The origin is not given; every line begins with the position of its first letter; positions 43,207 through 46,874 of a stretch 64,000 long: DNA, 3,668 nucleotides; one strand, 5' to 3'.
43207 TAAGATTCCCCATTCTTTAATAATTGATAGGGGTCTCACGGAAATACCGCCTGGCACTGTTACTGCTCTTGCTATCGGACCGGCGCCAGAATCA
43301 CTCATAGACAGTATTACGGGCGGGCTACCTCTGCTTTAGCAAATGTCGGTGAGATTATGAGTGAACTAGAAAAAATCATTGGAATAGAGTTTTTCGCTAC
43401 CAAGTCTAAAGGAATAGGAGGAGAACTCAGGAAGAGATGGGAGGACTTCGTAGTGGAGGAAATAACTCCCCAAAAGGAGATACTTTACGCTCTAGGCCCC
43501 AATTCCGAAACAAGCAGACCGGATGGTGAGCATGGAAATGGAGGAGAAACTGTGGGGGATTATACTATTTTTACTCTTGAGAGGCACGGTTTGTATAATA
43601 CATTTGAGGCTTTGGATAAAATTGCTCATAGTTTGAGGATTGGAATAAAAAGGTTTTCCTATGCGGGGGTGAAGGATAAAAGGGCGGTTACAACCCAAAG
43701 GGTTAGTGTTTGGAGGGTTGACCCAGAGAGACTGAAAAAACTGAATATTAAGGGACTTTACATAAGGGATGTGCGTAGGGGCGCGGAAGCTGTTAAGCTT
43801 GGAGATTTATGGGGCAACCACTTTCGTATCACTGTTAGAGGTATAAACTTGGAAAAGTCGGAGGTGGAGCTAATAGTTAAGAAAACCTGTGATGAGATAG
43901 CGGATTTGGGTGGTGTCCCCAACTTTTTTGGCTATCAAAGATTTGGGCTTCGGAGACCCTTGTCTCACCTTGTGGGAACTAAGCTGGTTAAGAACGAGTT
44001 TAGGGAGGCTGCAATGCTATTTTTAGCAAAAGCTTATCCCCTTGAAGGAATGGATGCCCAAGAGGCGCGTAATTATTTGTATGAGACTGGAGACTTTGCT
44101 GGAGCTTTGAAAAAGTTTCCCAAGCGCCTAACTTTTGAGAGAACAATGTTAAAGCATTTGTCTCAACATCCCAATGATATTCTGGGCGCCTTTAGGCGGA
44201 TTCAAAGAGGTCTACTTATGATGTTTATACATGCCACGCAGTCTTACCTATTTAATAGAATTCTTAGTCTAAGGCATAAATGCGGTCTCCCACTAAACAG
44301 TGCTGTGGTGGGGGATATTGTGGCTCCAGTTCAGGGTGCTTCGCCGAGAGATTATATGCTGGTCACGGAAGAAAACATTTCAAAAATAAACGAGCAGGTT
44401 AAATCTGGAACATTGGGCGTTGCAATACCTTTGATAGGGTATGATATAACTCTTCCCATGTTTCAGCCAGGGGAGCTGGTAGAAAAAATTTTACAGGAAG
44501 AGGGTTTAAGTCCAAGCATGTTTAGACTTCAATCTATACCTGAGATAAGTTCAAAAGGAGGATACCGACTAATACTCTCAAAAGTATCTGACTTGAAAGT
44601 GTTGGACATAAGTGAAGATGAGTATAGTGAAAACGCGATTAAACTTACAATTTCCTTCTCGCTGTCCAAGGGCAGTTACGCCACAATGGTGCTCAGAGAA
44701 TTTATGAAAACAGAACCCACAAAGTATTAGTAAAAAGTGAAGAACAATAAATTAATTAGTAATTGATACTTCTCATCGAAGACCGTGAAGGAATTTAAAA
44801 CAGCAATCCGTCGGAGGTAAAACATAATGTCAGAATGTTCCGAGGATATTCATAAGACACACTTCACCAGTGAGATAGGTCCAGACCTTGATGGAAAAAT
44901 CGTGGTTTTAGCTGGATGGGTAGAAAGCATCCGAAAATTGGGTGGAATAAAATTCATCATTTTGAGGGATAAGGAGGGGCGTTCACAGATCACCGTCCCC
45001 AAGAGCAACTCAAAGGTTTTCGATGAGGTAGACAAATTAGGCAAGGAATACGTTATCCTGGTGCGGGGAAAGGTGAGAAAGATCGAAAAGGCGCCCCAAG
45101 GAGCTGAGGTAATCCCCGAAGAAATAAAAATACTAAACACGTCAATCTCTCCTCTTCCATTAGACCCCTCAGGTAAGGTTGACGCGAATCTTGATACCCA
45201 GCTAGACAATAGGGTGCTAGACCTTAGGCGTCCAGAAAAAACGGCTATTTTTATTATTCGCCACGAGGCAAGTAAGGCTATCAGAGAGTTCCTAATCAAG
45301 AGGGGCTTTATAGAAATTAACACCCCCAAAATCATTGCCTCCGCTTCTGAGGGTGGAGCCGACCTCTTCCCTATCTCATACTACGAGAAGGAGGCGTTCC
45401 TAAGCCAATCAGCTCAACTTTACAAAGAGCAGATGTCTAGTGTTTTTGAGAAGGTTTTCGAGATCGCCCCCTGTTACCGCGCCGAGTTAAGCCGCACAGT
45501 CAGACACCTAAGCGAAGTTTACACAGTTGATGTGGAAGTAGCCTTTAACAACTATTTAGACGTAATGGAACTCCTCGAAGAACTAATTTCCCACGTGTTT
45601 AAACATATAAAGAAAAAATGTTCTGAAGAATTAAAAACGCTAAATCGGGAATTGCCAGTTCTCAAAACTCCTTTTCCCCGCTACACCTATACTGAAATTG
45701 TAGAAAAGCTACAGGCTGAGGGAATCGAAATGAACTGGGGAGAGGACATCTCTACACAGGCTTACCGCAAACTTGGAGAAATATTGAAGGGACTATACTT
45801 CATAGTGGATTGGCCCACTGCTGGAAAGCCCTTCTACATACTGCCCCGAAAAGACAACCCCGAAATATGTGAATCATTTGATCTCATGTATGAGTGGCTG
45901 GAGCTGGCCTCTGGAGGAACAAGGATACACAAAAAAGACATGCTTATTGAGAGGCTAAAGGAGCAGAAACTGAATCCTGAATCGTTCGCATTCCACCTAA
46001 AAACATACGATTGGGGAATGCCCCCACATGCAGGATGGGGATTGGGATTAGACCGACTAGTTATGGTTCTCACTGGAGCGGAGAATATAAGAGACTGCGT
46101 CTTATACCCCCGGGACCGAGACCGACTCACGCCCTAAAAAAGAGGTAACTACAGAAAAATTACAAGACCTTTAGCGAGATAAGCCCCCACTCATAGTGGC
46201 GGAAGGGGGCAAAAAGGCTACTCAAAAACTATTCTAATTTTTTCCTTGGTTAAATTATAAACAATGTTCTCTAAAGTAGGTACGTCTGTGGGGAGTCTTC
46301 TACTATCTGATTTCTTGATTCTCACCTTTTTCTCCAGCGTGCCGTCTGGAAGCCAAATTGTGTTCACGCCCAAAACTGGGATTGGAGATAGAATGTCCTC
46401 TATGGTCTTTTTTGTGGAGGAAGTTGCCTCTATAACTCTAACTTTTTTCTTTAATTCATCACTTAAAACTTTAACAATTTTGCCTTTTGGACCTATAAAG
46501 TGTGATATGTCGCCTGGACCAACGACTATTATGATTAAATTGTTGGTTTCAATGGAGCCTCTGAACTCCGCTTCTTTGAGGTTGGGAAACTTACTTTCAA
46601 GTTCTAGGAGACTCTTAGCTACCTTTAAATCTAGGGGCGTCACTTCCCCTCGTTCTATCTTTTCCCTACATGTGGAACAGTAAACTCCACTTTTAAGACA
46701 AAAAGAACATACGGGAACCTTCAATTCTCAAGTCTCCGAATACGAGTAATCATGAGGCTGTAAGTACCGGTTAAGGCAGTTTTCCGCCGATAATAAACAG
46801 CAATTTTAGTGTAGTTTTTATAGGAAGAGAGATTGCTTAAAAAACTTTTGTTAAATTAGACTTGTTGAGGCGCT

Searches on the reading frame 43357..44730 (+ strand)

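Call 48: search_protein_families(library=pfam, proteins=[window:43357-44730:+], max_evalue=0.001)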
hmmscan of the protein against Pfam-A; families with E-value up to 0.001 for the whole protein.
window:43357-44730:+ (457 aa): 1 family
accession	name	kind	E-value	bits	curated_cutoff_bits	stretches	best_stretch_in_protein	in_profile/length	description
PF01142.23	TruD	-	4.7e-130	434.6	27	1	8-449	2-412/412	tRNA pseudouridine synthase D (TruD)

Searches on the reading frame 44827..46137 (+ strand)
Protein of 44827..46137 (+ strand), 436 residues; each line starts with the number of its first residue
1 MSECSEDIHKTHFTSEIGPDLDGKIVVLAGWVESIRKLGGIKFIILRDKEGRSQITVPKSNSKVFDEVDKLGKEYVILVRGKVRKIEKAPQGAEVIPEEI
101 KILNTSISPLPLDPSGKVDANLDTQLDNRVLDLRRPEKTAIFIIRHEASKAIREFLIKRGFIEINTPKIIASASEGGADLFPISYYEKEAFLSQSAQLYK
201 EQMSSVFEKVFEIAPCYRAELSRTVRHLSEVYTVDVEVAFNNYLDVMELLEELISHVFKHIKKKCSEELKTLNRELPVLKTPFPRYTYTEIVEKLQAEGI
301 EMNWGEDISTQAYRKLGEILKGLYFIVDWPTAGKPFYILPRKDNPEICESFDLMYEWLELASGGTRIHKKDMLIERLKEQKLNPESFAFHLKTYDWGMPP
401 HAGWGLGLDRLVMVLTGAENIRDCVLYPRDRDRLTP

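Call 49: search_protein_families(library=pfam, proteins=[window:44827-46137:+], max_evalue=0.001)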
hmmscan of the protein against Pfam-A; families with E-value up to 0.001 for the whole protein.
window:44827-46137:+ (436 aa): 3 families
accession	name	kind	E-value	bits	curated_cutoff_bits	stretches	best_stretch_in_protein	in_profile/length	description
PF00152.25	tRNA-synt_2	-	2.8e-87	293.1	25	1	122-430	2-307/308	tRNA synthetases class II (D, K and N)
PF01336.31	tRNA_anti-codon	-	4.1e-14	52.7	27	1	26-103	1-75/75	OB-fold nucleic acid binding domain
PF01409.25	tRNA-synt_2d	-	0.00015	21.8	19.8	0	402-425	213-236/246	tRNA synthetases class II core domain (F)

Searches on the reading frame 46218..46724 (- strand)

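Call 49: search_protein_families(library=pfam, proteins=[window:46218-46724:-], max_evalue=0.001)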
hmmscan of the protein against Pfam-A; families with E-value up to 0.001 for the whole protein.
window:46218-46724:- (168 aa): 2 families
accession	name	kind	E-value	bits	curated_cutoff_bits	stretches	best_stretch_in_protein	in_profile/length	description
PF13184.12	KH_5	-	1.8e-11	44.4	27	1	62-121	3-68/69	NusA-like KH domain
PF01251.23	Ribosomal_S7e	-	8.8e-06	26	33.5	0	97-165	112-180/182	Ribosomal protein S7e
